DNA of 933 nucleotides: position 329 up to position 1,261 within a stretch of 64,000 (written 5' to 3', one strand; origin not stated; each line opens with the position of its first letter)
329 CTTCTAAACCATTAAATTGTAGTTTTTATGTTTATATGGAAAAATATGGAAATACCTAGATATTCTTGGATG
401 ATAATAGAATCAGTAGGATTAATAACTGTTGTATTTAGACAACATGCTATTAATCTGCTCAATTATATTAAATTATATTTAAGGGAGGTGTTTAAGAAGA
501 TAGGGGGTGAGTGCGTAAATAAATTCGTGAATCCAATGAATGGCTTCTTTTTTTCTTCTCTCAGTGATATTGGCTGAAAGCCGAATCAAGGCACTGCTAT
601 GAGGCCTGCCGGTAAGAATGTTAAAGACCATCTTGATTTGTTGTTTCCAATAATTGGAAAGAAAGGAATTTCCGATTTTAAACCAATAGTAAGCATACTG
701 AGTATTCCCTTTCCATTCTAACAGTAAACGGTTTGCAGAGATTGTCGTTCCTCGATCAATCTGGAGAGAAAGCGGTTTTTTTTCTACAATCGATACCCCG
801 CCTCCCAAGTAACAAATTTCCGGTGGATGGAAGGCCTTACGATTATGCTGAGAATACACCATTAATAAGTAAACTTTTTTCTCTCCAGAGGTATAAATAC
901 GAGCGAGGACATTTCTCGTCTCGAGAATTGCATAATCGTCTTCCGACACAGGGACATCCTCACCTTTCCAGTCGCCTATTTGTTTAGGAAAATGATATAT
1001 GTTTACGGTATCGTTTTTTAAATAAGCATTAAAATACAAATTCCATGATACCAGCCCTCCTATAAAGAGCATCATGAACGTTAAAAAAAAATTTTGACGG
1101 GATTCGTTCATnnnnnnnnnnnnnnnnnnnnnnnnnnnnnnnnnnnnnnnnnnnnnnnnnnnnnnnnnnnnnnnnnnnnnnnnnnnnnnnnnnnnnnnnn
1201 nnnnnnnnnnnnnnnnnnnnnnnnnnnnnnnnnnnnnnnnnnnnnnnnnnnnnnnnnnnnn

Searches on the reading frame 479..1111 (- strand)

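Call 42: search_protein_families(library=ncbifam, proteins=[window:479-1111:-])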
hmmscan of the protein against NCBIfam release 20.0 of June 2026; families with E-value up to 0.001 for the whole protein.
window:479-1111:- (210 aa): 6 families
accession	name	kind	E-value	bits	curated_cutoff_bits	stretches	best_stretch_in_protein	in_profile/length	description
TIGR02914.1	EpsI_fam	equivalog_domain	2.8e-28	98.6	42.8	1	40-205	3-170/174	exosortase C-terminal domain/associated protein EpsI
TIGR04152.1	exosort_VPLPA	exception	8.7e-24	84.4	400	1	5-210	277-486/486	VPLPA-CTERM-specific exosortase XrtD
NF045608.2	EpsI_type_V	exception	3.1e-21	75.7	228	1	40-202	38-205/218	exosortase-associated protein EpsI, V-type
NF045609.1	EpsI_type_B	exception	3.4e-16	59.3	220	1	19-202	15-207/221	exosortase-associated protein EpsI, B-type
NF038142.1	exosort_XrtW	exception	1.1e-14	53.7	425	1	13-209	304-494/494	exosortase W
TIGR04489.1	exosort_XrtO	exception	4.5e-06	25.7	250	1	75-154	350-422/451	exosortase O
